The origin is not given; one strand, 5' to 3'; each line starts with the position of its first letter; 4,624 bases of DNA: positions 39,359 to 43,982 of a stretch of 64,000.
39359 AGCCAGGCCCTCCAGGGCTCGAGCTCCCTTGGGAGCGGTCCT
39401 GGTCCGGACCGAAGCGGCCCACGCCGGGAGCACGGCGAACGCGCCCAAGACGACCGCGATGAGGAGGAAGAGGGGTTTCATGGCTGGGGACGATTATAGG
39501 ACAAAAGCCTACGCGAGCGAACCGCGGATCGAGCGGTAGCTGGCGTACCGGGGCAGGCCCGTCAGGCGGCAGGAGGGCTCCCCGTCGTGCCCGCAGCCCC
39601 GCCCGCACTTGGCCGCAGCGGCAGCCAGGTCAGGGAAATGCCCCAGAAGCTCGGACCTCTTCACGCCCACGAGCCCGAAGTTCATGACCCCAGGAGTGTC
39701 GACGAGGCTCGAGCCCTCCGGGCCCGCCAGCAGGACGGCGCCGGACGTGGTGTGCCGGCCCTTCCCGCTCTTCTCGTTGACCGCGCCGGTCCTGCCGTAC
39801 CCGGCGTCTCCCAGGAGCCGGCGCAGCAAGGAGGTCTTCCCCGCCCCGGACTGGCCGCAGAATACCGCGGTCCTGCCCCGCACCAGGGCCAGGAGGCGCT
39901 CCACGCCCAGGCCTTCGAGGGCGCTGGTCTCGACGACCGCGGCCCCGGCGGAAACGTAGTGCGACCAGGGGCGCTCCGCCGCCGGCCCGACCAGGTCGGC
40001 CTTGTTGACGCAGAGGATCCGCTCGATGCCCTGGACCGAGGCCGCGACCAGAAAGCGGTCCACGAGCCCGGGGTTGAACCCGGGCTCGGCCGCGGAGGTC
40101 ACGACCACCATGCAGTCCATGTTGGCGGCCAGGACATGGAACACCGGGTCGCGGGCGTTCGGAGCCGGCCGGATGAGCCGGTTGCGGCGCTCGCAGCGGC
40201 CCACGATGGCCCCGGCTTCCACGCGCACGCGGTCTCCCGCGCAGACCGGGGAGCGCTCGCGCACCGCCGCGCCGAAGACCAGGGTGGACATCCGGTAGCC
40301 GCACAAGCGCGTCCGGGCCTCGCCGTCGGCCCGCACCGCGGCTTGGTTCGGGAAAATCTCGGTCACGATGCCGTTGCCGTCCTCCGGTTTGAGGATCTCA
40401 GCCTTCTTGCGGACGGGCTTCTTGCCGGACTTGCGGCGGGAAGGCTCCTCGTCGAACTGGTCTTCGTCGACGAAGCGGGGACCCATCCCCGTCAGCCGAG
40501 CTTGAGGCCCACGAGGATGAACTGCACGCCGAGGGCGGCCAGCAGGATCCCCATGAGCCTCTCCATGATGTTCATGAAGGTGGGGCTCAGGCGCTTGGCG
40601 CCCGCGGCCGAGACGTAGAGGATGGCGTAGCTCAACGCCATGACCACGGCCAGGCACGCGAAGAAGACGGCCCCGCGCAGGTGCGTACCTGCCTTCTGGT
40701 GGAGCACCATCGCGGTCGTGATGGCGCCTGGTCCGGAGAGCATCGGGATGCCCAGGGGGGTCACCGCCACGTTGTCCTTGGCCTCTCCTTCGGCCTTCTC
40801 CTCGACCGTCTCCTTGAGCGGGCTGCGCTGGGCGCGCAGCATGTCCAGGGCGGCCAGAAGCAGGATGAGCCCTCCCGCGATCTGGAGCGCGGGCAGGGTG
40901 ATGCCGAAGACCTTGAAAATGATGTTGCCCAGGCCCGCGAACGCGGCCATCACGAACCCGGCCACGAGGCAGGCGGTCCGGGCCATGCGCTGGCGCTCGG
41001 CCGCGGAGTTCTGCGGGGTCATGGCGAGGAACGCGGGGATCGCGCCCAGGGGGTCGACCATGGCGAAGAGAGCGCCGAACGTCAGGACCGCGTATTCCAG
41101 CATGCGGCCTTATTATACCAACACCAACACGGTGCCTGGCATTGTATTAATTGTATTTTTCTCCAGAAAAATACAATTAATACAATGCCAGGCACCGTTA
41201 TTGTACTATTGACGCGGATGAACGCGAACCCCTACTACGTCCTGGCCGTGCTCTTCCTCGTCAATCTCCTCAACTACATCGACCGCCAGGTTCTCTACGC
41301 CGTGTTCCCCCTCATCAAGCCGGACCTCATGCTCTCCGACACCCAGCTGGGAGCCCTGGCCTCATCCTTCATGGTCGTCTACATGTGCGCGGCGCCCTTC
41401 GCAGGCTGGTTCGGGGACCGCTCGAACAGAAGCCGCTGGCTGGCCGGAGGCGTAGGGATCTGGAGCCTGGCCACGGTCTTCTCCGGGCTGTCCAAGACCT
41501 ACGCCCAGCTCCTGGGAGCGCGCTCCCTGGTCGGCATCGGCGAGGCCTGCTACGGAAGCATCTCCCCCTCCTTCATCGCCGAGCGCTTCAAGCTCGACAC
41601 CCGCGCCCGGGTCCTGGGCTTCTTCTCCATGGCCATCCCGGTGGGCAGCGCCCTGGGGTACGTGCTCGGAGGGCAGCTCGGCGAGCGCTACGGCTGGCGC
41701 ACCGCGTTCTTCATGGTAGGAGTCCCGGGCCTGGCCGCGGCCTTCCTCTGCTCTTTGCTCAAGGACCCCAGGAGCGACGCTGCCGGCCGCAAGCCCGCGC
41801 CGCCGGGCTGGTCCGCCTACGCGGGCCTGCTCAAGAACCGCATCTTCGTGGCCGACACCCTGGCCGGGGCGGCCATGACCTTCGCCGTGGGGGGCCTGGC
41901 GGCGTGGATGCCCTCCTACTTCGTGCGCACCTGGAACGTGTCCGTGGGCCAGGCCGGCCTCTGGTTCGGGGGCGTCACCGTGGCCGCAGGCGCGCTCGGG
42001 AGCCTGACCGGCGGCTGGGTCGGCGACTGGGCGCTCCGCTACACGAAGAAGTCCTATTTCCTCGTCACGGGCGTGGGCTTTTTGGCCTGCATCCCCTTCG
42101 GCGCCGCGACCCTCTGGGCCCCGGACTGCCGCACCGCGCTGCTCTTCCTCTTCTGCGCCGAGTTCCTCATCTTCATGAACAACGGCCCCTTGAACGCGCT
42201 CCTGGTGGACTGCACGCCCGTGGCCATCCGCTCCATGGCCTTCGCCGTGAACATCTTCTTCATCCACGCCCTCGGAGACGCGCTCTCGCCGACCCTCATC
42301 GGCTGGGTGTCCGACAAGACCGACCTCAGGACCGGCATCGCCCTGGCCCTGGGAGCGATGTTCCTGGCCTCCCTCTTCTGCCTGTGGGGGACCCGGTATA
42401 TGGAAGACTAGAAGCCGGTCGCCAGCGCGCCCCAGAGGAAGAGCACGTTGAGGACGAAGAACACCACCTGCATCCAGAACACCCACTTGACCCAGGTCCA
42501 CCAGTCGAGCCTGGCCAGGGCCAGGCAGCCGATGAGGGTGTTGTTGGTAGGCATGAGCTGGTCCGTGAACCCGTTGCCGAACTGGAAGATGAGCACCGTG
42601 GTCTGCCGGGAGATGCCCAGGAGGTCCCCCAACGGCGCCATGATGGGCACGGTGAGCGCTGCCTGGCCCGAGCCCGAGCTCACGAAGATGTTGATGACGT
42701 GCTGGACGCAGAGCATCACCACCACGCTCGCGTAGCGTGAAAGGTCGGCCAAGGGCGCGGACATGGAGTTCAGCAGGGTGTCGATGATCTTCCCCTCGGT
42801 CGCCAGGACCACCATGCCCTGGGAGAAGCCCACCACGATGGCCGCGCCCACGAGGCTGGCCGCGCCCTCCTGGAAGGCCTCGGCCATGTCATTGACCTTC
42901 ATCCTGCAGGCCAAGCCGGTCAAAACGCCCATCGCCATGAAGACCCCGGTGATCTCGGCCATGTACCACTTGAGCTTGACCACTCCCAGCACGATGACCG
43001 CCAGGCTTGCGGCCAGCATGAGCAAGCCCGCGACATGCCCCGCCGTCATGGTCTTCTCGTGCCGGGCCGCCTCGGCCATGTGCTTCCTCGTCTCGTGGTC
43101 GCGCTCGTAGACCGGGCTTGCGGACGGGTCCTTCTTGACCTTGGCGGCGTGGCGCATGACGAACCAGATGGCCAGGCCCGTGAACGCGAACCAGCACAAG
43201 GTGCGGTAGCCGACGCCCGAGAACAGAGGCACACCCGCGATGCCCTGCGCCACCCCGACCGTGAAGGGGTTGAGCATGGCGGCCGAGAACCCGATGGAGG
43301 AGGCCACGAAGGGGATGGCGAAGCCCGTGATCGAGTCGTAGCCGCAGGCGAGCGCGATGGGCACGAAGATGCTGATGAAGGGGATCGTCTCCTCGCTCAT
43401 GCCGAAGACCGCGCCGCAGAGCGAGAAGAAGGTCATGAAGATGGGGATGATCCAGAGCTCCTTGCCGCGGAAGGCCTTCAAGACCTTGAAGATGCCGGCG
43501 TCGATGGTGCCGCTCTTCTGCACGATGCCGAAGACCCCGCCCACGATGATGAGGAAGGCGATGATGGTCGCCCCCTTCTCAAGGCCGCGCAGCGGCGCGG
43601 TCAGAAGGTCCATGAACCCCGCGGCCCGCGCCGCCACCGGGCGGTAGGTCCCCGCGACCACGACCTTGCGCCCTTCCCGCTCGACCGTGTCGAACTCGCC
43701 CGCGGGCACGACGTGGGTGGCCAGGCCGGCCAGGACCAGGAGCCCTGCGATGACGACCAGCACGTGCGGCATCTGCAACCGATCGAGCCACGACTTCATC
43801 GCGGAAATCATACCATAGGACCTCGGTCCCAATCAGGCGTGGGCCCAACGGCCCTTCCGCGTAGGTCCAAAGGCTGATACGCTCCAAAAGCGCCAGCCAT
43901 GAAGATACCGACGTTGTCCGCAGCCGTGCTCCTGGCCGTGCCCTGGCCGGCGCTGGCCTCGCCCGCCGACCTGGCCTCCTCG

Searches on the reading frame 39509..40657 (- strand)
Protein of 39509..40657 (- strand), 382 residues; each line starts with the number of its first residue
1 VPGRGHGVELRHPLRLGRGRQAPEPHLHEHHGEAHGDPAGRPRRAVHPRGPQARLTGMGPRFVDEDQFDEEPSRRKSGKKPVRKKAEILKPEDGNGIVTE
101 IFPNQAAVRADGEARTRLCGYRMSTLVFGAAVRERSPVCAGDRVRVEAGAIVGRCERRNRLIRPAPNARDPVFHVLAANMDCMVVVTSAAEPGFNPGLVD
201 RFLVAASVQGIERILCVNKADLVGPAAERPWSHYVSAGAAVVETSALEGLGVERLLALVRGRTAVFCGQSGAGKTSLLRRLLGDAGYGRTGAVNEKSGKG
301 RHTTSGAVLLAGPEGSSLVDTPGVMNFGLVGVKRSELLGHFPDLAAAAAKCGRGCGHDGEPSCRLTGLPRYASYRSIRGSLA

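Call 75: search_protein_families(library=pfam, proteins=[window:39509-40657:-], max_evalue=0.0001)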
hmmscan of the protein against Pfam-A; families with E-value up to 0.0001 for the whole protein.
window:39509-40657:- (382 aa): 3 families
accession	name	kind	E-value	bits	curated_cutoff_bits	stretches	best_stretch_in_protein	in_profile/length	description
PF03193.22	RsgA_GTPase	-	1e-42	146.3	30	1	155-329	2-173/174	RsgA GTPase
PF00009.33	GTP_EFTU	-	6.4e-06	26.3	26.5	0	177-259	90-182/188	Elongation factor Tu GTP binding domain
PF01926.29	MMR_HSR1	-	1.2e-05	25.8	21.9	1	264-326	2-58/113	50S ribosome-binding GTPase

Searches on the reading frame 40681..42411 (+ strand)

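Call 75: search_protein_families(library=pfam, proteins=[window:40681-42411:+], max_evalue=0.0001)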
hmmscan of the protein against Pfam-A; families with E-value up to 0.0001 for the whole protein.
window:40681-42411:+ (576 aa): 3 families
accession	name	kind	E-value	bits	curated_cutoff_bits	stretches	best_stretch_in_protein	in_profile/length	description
PF07690.21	MFS_1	-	3.2e-45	155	33.4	1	191-537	1-347/347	Major Facilitator Superfamily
PF03137.26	OATP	-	1.3e-19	70.4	25.8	1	381-470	287-376/545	Organic Anion Transporter Polypeptide (OATP) family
PF00083.30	Sugar_tr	-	4.8e-14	52.5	22.3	1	219-359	44-190/452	Sugar (and other) transporter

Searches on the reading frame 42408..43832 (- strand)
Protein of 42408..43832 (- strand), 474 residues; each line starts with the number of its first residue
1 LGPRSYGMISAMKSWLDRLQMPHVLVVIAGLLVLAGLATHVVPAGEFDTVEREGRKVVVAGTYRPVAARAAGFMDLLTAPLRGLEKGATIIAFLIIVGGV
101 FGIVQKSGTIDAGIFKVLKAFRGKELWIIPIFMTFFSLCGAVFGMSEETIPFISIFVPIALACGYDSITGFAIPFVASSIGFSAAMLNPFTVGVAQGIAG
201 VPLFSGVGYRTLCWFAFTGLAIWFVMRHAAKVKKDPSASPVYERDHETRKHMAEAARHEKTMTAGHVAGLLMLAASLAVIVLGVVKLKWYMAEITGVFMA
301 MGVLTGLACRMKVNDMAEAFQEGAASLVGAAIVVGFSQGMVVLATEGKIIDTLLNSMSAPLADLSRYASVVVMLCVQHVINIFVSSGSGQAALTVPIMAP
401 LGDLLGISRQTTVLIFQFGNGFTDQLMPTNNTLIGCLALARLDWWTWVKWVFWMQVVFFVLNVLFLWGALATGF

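Call 75: search_protein_families(library=pfam, proteins=[window:42408-43832:-], max_evalue=0.0001)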
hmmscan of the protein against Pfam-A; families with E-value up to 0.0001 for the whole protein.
window:42408-43832:- (474 aa): 4 families
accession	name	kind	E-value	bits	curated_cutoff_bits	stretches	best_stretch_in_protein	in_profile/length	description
PF03606.21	DcuC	-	1.5e-103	347.2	23.1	1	21-467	1-457/461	C4-dicarboxylate anaerobic carrier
PF03553.21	Na_H_antiporter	-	1.2e-09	38.3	23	1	191-465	14-301/303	Na+/H+ antiporter family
PF03806.19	ABG_transport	-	2.7e-06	26.4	27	0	21-433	13-446/502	AbgT putative transporter family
PF02667.20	SCFA_trans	-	1.7e-05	24.5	27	1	246-430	223-416/453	Short chain fatty acid transporter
